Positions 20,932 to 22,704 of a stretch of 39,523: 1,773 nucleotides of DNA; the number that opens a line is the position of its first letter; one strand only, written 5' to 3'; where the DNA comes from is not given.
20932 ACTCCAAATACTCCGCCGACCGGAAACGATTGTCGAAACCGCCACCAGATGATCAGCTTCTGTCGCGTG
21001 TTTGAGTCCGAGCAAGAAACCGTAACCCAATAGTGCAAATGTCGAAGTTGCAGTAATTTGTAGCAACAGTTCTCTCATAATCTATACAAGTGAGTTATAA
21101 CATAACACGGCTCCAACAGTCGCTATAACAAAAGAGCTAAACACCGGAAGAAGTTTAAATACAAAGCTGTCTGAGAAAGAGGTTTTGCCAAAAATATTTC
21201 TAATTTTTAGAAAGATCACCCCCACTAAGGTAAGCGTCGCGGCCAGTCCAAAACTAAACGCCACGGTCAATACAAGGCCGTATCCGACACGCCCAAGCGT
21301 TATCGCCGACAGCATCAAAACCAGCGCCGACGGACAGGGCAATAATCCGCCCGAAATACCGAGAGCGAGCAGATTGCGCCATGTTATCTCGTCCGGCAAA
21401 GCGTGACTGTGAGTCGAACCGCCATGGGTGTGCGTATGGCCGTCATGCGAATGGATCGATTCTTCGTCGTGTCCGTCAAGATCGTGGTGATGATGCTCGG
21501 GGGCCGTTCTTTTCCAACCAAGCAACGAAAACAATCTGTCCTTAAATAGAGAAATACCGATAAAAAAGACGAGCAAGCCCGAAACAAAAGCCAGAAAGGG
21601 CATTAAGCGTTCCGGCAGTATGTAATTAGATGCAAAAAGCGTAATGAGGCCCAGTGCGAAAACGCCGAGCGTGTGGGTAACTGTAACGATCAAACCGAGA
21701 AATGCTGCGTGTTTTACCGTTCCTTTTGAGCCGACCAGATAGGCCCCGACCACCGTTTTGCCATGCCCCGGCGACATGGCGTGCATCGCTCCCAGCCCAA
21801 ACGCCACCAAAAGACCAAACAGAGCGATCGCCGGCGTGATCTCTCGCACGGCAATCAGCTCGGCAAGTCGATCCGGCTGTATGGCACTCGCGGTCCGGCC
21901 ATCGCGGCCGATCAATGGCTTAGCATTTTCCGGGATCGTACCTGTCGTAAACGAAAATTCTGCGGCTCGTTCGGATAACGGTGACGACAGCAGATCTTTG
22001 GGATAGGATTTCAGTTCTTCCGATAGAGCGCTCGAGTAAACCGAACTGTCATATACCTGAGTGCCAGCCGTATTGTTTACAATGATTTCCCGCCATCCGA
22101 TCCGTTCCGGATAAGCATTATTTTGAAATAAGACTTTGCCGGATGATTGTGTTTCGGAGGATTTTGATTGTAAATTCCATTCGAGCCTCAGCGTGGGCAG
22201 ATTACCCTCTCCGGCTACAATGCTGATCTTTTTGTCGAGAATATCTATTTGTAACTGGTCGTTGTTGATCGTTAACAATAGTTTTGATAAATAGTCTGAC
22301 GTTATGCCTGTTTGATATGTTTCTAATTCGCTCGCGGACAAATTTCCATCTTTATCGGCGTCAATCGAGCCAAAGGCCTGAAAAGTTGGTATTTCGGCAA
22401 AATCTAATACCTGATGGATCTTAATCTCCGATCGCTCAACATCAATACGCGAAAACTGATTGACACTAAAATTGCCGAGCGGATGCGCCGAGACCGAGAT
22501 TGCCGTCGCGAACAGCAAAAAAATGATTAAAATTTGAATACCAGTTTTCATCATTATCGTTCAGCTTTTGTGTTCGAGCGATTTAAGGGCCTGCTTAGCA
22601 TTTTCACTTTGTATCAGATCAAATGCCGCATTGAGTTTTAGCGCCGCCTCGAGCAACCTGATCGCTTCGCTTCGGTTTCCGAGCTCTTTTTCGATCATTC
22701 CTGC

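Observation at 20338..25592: DUF4331 - TPR - NicO-fusion - NicO operon: candidate uncharacterised extracytoplasmic metal (Ni/Co/Cu) handling system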

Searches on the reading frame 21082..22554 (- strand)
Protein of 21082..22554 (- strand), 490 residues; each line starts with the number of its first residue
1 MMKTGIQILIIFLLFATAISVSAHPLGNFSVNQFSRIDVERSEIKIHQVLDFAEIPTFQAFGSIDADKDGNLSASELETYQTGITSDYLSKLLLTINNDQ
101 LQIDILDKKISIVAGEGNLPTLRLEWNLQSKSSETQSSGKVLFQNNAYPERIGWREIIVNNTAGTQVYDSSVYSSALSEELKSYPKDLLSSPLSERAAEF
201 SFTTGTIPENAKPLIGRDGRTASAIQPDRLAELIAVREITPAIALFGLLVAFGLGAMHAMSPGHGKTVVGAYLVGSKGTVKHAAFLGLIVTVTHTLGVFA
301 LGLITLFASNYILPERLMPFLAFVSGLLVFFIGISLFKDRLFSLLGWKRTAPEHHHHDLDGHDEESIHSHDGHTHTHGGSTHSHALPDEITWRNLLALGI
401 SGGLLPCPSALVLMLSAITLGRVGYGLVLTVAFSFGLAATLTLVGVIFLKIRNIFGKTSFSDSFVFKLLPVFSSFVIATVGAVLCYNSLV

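Call 3: search_protein_families(library=pfam, proteins=[window:21082-22554:-], max_evalue=0.01)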
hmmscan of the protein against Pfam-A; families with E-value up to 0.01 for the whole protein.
window:21082-22554:- (490 aa): 3 families
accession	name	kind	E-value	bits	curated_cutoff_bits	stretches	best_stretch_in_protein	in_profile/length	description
PF03824.22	NicO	-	1e-11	45.2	27.7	2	249-380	6-143/287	High-affinity nickel-transport protein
PF13386.12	DsbD_2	-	2.2e-06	28.1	24.9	1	391-456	117-182/199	Cytochrome C biogenesis protein transmembrane region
PF13202.12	EF-hand_5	-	0.0012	18.6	25.9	1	59-78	2-22/25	EF hand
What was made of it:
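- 21085..21834 (-): g3 NicO/RcnA-like membrane domain (residues 241-490). Pfam NicO 45.2 bits against 27.7 (call 3).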

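Call 4: search_protein_families(library=ncbifam, proteins=[window:21082-22554:-], max_evalue=0.01)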
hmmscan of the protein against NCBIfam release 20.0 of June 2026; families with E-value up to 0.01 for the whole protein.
window:21082-22554:- (490 aa): 1 family
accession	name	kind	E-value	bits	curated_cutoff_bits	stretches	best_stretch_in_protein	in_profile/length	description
NF007454.0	PRK10019.1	subfamily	1e-30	107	195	1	250-486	19-275/283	nickel/cobalt efflux transporter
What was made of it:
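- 21085..21834 (-): NCBIfam NF007454, E 1e-30, but 107 bits against a cut-off of 195 (call 4).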

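Call 7: search_solved_structures(query=window:21082-22554:-, max_evalue=1)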
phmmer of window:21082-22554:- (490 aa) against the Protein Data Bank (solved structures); distinct sequences matched with E-value up to 1: 0.

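Call 34: find_homologous_proteins(query=window:21082-22554:-, max_evalue=0.00001)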
Query window:21082-22554:- (490 aa): 7988 proteins with E <= 0.00001 among 8000 candidates; the best 120 are listed.
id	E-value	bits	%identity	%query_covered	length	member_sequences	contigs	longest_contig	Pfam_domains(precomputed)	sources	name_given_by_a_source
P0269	0.0e+0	1076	100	100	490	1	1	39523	PF03824.23,PF13386.13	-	-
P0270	3.0e-277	938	87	100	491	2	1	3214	PF03824.23,PF13386.13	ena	-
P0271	1.9e-275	932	87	100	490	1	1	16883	PF03824.23,PF13386.13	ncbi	ncbi:MAG: sulfite exporter TauE/SafE family protein [Pyrinomonadaceae bacterium]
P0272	6.9e-236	802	74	100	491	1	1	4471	PF03824.23,PF13386.13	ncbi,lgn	-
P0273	1.4e-232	791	72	100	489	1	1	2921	PF03824.23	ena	-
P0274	5.3e-229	779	70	100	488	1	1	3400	PF03824.23,PF13386.13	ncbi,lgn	ncbi:MAG: hypothetical protein ABIV48_01260 [Pyrinomonadaceae bacterium]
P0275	4.6e-227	773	71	100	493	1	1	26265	PF03824.23,PF13386.13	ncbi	-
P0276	7.7e-223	759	70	100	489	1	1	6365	PF03824.23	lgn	-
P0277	1.7e-219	748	68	98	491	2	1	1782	PF03824.23,PF13386.13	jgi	-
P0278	1.8e-215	734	67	100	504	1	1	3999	PF03824.23,PF13386.13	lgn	-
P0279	3.1e-215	734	68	97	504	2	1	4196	PF03824.23,PF13386.13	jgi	-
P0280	1.2e-214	732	69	99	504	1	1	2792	PF03824.23,PF13386.13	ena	-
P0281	9.7e-214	729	69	100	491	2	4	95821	PF03824.23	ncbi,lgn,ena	-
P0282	1.1e-211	722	65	100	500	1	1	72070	PF03824.23,PF13386.13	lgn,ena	-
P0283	1.2e-210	718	67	100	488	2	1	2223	PF03824.23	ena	-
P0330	5.3e-194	664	63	100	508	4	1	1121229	PF03824.23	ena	-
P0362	3.9e-192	657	62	98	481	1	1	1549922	PF03824.23,PF13386.13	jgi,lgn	jgi:ABC-type nickel/cobalt efflux system permease component RcnA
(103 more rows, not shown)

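Call 42: predict_structure(alignment_id=A4)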
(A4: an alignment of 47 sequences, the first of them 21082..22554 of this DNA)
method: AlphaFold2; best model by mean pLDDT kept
length: 490 residues; sequences in the alignment: 47
mean_pLDDT: 71.4   pTM: 0.47
mean pLDDT of the five models: 71.4, 70.1, 67.8, 63.6, 63.1
residues with pLDDT >= 90: 100; 70-90: 160; 50-70: 159; < 50: 71
segments of 3 or more residues with pLDDT < 50: 21-27, 230-236, 261-267, 269-276, 351-371, 374-382, 384-386
pLDDT, mean of each block of 10 residues (from residue 1): 76 75 47 90 92 86 90 92 94 94 94 81 94 80 90 84 88 75 54 79 90 87 63 50 67 62 48 52 64 69 65 65 75 78 74 39 36 44 49 53 59 66 70 72 65 60 71 76 78
secondary structure, 60 per line:
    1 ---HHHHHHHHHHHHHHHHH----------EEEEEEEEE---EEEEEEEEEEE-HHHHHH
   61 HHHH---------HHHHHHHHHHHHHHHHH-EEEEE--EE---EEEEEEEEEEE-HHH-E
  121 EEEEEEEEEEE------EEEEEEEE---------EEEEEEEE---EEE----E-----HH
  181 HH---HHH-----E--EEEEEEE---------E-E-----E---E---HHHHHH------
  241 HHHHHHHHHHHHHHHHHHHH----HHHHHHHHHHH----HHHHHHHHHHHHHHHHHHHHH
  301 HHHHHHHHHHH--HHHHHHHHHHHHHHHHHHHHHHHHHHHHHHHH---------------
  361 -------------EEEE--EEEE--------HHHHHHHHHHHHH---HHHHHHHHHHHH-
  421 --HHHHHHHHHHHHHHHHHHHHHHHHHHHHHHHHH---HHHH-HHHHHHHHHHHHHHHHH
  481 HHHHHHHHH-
elements in order: H4-20 E31-39 E43-53 H55-64 H74-90 E92-96 E104-114 E120-131 E138-145 E155-162 E166-168 H179-182 E197-203 H229-234 H241-260 H265-275 H280-311 H314-345 E374-377 E380-383 H392-404 H408-419 H423-455 H459-462 H464-489
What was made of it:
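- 21835..22485 (-): g3 N-terminal periplasmic domain (residues 24-240), starting with His1. It has an Ang-1/ZrgA-like fold. AF2 pLDDT is about 90 over residues 30-225 (call 42).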

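Call 44: fold_search(model_id=the predicted structure, library=pdb)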
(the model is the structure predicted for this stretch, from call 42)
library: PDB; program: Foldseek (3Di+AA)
matches with E <= 10: 1724; with E <= 0.001: 2
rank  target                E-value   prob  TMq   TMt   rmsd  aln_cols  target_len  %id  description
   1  9gce                  2.6e-05  1.00  0.19  0.49   7.4       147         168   11  Ang-1 domain of the HupE/UreJ-2 protein from Rhodobacteraceae bacterium RbAng-1a with Cu bound (released 2025-09-10)
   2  3igq_E                7.3e-04  0.92  0.14  0.28  13.6       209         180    7  Crystal structure of the extracellular domain of a bacterial pentameric ligand-gated ion channel (released 2009-12-08)
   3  3igq_C                1.2e-03  0.89  0.14  0.28  13.5       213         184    8  Crystal structure of the extracellular domain of a bacterial pentameric ligand-gated ion channel (released 2009-12-08)
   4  3igq_D                1.8e-03  0.91  0.15  0.30  12.7       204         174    7  Crystal structure of the extracellular domain of a bacterial pentameric ligand-gated ion channel (released 2009-12-08)
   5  8f1b_F                2.4e-03  0.99  0.15  0.38   7.3       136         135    4  Structure of zinc-bound ZrgA deletion 124-184 from Vibrio cholerae (released 2023-01-18)
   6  3igq_B                3.8e-03  0.84  0.15  0.29  13.2       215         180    6  Crystal structure of the extracellular domain of a bacterial pentameric ligand-gated ion channel (released 2009-12-08)
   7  3rhw_C                4.0e-03  0.51  0.14  0.17  20.3       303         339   10  C. elegans glutamate-gated chloride channel (GluCl) in complex with Fab and ivermectin (released 2011-05-25)
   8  3rhw_A                4.0e-03  0.51  0.14  0.17  20.3       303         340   10  C. elegans glutamate-gated chloride channel (GluCl) in complex with Fab and ivermectin (released 2011-05-25)
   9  9fgd_C                4.0e-03  0.41  0.13  0.17  20.0       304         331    8  Cryo-EM structure of the full-length alpha1beta3gamma2 GABA(A) receptor in SMALPs without PIP2 and in complex with Mb3 (released 2025-06-04)
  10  7tvi_E                4.2e-03  0.57  0.14  0.19  20.0       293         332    8  Alpha1/BetaB Heteromeric Glycine Receptor in Glycine-Bound State (released 2023-03-22)
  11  9fth_A                4.7e-03  0.66  0.16  0.13  19.8       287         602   10  Open conformation of the pentameric ligand-gated ion channel, DeCLIC at pH 5 with 10mM Ca2+ (released 2024-09-11)
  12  9ffv_C                4.7e-03  0.54  0.13  0.18  19.1       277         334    9  Cryo-EM structure of the alpha1beta3gamma2 GABA(A) receptor in complex with Nb38 in the long-lived symmetric resting s (released 2025-06-04)
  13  9gu0_B                4.7e-03  0.51  0.16  0.19  26.9       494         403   13  Human adult muscle nAChR in resting state in detergent with alpha-bungarotoxin (released 2025-05-14)
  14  9ex6_A                5.5e-03  0.94  0.19  0.26  15.0       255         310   10  CryoEM structure of sTeLIC nanodisc in closed state (released 2025-03-26)
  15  3igq_A                6.4e-03  0.60  0.14  0.27  13.1       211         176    7  Crystal structure of the extracellular domain of a bacterial pentameric ligand-gated ion channel (released 2009-12-08)
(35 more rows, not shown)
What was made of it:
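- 21835..22485 (-): Foldseek hits: 9GCE, E 2.6e-5, prob 1.0; 8F1B, prob 0.99; 7BGO, prob 0.98 (call 44).
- Closest known: Anglerase-permease fusions. Same: The g3 model's best PDB match is 9GCE (E 2.6e-5, prob 1.0; call 44).
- Closest known: ZrgA / PA4063 periplasmic zinc-binding proteins. Same: They share the beta-sandwich fold class with the g3 N-domain (prob 0.99 and 0.98; call 44).
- (5) The g3 N-domain model matches Cu-bound Ang-1 (9GCE) and the Zn-binding proteins ZrgA and PA4063 (call 44).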

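Call 87: find_encoding_contigs(protein=P0362, flank=6000, max_places=1)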
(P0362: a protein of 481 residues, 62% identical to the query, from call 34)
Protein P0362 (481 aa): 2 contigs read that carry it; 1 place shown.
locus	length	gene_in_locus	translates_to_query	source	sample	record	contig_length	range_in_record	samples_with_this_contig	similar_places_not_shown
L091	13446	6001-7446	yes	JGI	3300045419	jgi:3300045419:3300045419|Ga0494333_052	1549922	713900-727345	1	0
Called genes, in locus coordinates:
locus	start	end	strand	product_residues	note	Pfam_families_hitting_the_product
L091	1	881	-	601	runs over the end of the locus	PF00009:GTP_EFTU, PF03144:GTP_EFTU_D2, PF00679:EFG_C, PF06421:LepA_C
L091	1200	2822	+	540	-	PF14339:DUF4394, PF01839:FG-GAP (faint), PF13517:FG-GAP_3 (weak)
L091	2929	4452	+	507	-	PF14224:DUF4331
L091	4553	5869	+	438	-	PF00515:TPR_1 (faint), PF07719:TPR_2 (faint), PF13374:TPR_10 (faint), PF13424:TPR_12 (faint), PF17874:TPR_MalT (weak), PF13428:TPR_14 (weak), PF13432:TPR_16, PF14559:TPR_19 (weak), +9 more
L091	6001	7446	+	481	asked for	PF03824:NicO, PF13386:DsbD_2 (weak)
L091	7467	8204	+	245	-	PF13386:DsbD_2 (weak)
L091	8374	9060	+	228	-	-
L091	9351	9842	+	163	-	-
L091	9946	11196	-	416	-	-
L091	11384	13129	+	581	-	PF00326:Peptidase_S9 (faint)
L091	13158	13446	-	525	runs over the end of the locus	PF00070:Pyr_redox (faint), PF00890:FAD_binding_2 (faint), PF01266:DAO, PF01593:Amino_oxidase, PF01946:Thi4, PF07992:Pyr_redox_2 (weak), PF12831:FAD_oxidored (weak), PF13450:NAD_binding_8, +2 more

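Call 88: find_encoding_contigs(protein=P0330, flank=6000, max_places=1)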
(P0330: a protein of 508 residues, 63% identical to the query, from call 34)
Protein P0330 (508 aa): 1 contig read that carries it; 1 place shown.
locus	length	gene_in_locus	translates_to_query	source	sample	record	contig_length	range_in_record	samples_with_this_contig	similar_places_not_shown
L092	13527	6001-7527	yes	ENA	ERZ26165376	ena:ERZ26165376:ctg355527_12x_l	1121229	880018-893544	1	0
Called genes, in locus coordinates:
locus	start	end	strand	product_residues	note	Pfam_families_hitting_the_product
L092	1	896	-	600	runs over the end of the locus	PF00009:GTP_EFTU, PF03144:GTP_EFTU_D2, PF00679:EFG_C, PF06421:LepA_C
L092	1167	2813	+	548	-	PF14339:DUF4394, PF01839:FG-GAP (faint), PF13517:FG-GAP_3 (weak)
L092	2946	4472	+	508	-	PF14224:DUF4331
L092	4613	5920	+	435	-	PF20308:TPR-S (faint), PF13414:TPR_11 (faint), PF13428:TPR_14 (faint), PF13431:TPR_17 (faint), PF14559:TPR_19 (faint), PF00515:TPR_1 (faint), PF13432:TPR_16 (weak), PF13181:TPR_8 (weak), +8 more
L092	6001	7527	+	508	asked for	PF03824:NicO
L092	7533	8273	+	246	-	PF13386:DsbD_2 (faint), PF03824:NicO (faint)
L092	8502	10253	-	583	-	PF01343:Peptidase_S49, PF01972:SDH_protease (weak), PF25145:NfeD1b_N (weak), PF01343:Peptidase_S49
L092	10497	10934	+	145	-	-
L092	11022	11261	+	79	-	-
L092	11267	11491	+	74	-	-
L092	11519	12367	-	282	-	PF01904:DUF72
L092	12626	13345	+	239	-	-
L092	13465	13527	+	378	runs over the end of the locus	PF00036:EF-hand_1 (faint), PF13405:EF-hand_6 (faint), PF13499:EF-hand_7 (faint), PF13202:EF-hand_5 (weak)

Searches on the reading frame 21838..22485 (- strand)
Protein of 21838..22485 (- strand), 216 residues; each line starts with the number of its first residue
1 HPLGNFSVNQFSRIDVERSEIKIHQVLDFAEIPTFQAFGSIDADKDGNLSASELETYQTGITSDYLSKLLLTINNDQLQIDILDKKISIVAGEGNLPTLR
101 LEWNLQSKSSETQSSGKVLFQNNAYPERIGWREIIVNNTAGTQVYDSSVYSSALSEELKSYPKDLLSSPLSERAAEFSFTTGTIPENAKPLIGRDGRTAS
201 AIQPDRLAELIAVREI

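Call 22: search_protein_families(library=pfam, proteins=[window:21838-22485:-], max_evalue=10)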
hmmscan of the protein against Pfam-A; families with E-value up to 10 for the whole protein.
seq(216 aa): 5 families
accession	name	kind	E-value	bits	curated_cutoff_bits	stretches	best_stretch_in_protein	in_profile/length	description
PF13202.12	EF-hand_5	-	0.00047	19.9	25.9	1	36-55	2-22/25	EF hand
PF13405.12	EF-hand_6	-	0.0092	16.1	25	1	36-56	4-24/30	EF-hand domain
PF00036.39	EF-hand_1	-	0.035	14.1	25.4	1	36-55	4-23/29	EF hand domain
PF13083.13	KH_KhpA-B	-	0.042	14.2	32.1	1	191-203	43-55/73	KhpA/KhpB, KH domain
PF13499.12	EF-hand_7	-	0.1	13.4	30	1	36-59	6-30/67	EF-hand domain pair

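Call 59: search_solved_structures(query=A6, max_evalue=10, show_alignments=2)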
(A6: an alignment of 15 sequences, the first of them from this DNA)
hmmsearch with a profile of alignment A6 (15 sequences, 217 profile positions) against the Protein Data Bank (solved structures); distinct sequences matched with E-value up to 10: 12.
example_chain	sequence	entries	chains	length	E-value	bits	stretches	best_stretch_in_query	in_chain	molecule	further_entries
2jnx_A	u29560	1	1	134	0.0051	19.5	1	39-69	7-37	Calcium binding protein 2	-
2m7n_A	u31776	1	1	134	0.0073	19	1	39-69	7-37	Calcium-binding protein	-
1jfj_A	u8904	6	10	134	0.008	18.9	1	39-69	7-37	CALCIUM-BINDING PROTEIN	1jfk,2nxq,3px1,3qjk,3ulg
2m7k_A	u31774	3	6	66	0.035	16.8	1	38-69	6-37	Calcium-binding protein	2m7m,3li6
5xop_A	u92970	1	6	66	0.13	14.9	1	38-69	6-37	Calcium-binding protein 1 (EhCBP1), putative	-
9ya0_RA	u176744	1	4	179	0.15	14.8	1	27-61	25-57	Calmodulin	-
1bod_A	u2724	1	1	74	0.2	14.4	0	39-69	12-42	CALBINDIN D9K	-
8aht_A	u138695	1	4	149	0.88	12.2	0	37-65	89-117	Calmodulin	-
1h4b_A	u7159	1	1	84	1.5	11.5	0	39-57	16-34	POLCALCIN BET V 4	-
8fns_A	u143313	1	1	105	1.5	11.5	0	39-80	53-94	EF-hand domain-containing protein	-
6mi5_X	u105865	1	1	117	1.9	11.1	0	39-80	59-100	Lanmodulin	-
2ma2_A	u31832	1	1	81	2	11.1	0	33-58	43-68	RAS guanyl-releasing protein 2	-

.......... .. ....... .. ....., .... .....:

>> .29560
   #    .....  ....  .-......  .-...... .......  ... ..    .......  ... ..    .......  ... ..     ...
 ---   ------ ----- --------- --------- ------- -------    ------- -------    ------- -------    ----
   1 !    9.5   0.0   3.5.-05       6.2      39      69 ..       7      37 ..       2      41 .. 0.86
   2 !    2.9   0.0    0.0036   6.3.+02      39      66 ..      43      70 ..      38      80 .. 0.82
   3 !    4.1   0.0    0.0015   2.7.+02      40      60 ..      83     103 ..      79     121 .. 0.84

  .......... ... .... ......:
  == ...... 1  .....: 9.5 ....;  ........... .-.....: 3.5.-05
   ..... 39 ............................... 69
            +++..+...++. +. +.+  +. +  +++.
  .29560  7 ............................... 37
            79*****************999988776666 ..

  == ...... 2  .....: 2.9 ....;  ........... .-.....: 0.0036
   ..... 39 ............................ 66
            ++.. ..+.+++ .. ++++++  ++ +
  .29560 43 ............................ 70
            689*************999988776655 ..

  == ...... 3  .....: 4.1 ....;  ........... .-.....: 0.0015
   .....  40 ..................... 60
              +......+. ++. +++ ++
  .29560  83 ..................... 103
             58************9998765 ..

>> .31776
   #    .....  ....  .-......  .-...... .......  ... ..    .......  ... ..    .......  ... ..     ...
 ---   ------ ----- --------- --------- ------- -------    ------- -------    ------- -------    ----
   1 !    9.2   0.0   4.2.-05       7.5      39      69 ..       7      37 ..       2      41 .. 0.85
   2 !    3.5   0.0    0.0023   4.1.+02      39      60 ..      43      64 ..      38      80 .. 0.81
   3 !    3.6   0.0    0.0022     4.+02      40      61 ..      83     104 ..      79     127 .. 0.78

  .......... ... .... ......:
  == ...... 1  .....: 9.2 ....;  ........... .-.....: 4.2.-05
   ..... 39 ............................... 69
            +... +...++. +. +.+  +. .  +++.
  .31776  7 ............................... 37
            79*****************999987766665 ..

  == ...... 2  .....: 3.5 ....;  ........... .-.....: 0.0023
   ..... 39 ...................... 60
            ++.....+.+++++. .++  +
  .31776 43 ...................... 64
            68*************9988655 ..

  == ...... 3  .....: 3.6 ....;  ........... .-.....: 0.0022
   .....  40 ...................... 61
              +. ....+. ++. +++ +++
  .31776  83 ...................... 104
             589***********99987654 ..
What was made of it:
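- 22327..22362 (-): EF-hand-like loop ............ (residues 65-76), inside the helical insert of the g3 N-domain. The profile hits EF-hand proteins in the PDB at E about 0.005 (call 59).
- Tried and rejected: Not detectable (call 59).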

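Call 95: find_related_loci(query=A6, collection=metagenome_contigs, flank=7000)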
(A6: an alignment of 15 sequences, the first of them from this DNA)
Query A6 (216 aa) in metagenome_contigs; peptide patterns used: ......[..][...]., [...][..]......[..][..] (x = any residue, [..] = any of these).
600 stretches matched a pattern (row limit reached: there are more); 570 encode a relative of the query (tblastn E <= 1e-3); the best 80 are kept; 80 distinct loci.
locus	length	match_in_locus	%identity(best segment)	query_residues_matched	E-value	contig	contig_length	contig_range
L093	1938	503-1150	49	1-216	4e-72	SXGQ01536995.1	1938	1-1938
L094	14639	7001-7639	47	1-211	5e-68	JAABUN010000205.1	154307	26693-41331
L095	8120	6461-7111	51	1-216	2e-67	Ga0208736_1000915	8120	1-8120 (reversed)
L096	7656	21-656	49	1-211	2e-67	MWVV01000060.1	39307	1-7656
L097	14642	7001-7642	47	1-216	7e-62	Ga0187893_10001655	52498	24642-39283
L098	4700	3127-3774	44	1-216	2e-58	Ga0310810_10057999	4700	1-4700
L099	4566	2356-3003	43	1-216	3e-57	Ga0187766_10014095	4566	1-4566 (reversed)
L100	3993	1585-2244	43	1-216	3e-56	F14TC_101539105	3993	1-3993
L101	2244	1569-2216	43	1-212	1e-56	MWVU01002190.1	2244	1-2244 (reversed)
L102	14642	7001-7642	43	1-213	2e-55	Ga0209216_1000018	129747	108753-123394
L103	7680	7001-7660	40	1-216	4e-53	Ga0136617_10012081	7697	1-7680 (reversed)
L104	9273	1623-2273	41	1-216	1e-52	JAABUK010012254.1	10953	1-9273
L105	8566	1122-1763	43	1-213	4e-52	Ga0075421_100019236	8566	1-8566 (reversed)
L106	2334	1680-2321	39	1-216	2e-52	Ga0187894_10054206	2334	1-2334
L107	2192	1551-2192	38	1-205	1e-50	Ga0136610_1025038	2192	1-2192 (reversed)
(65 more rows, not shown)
